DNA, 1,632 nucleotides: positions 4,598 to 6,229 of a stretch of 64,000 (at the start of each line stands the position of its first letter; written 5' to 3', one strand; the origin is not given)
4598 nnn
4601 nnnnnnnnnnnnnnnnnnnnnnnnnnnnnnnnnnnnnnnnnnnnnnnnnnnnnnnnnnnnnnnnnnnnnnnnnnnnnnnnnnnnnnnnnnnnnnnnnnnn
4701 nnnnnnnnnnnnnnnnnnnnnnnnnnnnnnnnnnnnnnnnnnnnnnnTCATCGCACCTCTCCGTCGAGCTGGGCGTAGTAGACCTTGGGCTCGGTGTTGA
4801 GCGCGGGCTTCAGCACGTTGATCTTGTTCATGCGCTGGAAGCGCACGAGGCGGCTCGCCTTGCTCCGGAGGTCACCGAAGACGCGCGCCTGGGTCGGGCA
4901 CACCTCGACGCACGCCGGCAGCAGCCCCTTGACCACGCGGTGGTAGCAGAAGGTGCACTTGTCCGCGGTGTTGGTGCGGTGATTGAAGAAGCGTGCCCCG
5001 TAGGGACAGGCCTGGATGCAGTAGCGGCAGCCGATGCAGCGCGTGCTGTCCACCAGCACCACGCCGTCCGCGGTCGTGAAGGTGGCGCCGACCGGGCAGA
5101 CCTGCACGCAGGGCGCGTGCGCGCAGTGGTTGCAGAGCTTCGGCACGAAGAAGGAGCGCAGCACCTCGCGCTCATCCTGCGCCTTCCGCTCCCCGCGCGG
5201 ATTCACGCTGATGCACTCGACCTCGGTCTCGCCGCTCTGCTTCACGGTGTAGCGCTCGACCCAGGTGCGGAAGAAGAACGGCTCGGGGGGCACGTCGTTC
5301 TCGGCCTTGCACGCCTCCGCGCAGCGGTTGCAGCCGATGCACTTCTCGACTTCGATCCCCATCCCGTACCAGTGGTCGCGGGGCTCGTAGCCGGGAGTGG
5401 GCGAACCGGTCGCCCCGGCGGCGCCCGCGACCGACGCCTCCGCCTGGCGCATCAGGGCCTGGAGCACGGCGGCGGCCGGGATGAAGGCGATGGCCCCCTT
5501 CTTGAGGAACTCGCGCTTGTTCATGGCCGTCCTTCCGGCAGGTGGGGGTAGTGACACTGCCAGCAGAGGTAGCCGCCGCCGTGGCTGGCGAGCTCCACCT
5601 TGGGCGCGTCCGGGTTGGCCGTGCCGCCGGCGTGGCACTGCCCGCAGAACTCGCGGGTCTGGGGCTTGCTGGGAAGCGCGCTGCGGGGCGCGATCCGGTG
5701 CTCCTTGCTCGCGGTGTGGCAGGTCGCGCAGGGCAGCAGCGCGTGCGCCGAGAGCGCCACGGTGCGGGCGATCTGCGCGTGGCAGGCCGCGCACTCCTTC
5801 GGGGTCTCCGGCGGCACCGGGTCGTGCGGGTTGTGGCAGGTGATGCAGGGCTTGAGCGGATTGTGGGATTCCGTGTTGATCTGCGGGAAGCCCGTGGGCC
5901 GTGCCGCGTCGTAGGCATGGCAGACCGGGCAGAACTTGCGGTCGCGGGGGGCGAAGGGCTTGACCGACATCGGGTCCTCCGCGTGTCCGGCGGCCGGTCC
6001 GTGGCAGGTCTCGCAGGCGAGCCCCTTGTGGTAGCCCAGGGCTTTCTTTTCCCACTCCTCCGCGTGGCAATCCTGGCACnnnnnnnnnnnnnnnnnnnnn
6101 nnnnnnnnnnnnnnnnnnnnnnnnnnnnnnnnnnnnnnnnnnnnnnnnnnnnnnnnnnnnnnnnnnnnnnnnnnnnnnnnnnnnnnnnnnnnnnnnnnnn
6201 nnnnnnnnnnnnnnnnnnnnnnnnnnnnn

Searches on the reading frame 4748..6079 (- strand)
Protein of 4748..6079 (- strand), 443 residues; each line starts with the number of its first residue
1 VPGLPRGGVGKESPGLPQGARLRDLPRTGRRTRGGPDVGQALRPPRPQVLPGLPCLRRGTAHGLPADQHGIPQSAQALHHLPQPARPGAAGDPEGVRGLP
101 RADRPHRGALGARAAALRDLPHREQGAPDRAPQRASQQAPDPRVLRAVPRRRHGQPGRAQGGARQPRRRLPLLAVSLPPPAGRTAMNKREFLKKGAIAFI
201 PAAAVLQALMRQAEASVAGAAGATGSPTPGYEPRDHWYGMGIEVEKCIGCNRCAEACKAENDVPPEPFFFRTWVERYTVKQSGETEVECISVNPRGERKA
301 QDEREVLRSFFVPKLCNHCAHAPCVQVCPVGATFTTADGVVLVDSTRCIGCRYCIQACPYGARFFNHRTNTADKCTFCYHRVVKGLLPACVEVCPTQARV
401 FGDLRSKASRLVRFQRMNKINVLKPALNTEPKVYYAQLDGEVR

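Call 8: search_protein_families(library=pfam, proteins=[window:4748-6079:-], max_evalue=0.01)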
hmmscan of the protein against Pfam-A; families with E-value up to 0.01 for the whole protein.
window:4748-6079:- (443 aa): 12 families
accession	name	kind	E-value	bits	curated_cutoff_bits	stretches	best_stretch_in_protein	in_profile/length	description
PF13247.11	Fer4_11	-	9.8e-28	96.7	26.2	1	309-403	3-99/100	4Fe-4S dicluster domain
PF12838.12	Fer4_7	-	2.7e-14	53.8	27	2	246-332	1-52/52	4Fe-4S dicluster domain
PF00037.32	Fer4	-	1.8e-12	46.9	21.1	2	342-362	2-22/24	4Fe-4S binding domain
PF13237.11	Fer4_10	-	2.1e-12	47.2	25.5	3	312-359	5-53/53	4Fe-4S dicluster domain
PF12837.12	Fer4_6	-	2.3e-12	46.7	25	2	340-362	1-23/24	4Fe-4S binding domain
PF12797.12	Fer4_2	-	9.9e-12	44.4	24.5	2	340-360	2-22/22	4Fe-4S binding domain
PF13187.11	Fer4_9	-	6.3e-10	39.4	27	3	347-398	1-51/52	4Fe-4S dicluster domain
PF12798.12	Fer4_3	-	9.7e-08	32.7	27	1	348-362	1-15/15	4Fe-4S binding domain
PF25160.1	LdpA_Fe-S-bd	-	4.3e-07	30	27.6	1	321-361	6-41/49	LdpA Fe-S cluster-binding domain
PF13534.11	Fer4_17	-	2.3e-06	28.5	22.2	0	347-375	1-29/61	4Fe-4S dicluster domain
PF13183.11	Fer4_8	-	2e-05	25.5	27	1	243-331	1-67/68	4Fe-4S dicluster domain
PF14697.11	Fer4_21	-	0.00037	21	35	0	316-360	8-53/59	4Fe-4S dicluster domain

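Call 9: search_protein_families(library=ncbifam, proteins=[window:4748-6079:-], max_evalue=0.01)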
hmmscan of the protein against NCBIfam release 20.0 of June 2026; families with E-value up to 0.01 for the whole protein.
window:4748-6079:- (443 aa): 55 families (the best 25 are shown)
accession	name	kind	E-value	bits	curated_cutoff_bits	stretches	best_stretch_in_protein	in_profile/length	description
NF011569.0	PRK14993.1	equivalog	5.4e-64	216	416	2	304-439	88-225/244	tetrathionate reductase subunit TtrB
NF045797.1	DsrO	equivalog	4.7e-55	186.6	200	1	186-436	3-234/235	sulfate reduction electron transfer complex DsrMKJOP subunit DsrO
NF041715.1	arsenate_red_ArrB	equivalog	1.1e-42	146.1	450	3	369-436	158-225/233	arsenate respiratory reductase iron-sulfur subunit ArrB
TIGR03149.1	cyt_nit_nrfC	equivalog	2.6e-42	144.7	377.6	1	234-436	35-216/225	cytochrome c nitrite reductase Fe-S protein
TIGR03478.1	DMSO_red_II_bet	subfamily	7.1e-38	130.3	480.7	1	309-436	124-253/321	DMSO reductase family type II enzyme, iron-sulfur subunit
NF008134.0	PRK10882.1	equivalog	4.3e-33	114.7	263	1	222-410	23-217/329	hydrogenase 2 operon protein HybA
TIGR02951.1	DMSO_dmsB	equivalog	1.1e-32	113.3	214.1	1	238-405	2-154/161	DMSO/selenate family reductase complex B subunit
NF042979.1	EthbenzDh_ebdB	equivalog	1.4e-31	109.7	740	1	310-436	147-275/354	ethylbenzene dehydrogenase subunit beta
NF041782.1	mnquin_red_QrcC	equivalog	2.5e-30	105.9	400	2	238-367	1-120/239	menaquinone reductase iron-sulfur cluster-binding subunit QrcC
NF045715.1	sulf_resp_HmcB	equivalog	2.6e-30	105.6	420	1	209-404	8-198/307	sulfate respiration complex iron-sulfur protein HmcB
TIGR01582.1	FDH-beta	equivalog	5.9e-29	101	334.7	1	239-403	23-181/283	formate dehydrogenase subunit beta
TIGR01660.1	narH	equivalog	6e-26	90.9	524.05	1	310-412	177-280/492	nitrate reductase subunit beta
NF038355.1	FDH3_beta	equivalog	9.4e-22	77.9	240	1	315-378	53-121/180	formate dehydrogenase FDH3 subunit beta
NF009451.0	PRK12809.1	equivalog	7.5e-19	67.4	1154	1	313-437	53-170/639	formate-dependent uric acid utilization protein YgfT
NF009408.0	PRK12769.1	equivalog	2.1e-16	59.2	1003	1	315-401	55-144/659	formate-dependent uric acid utilization protein AegA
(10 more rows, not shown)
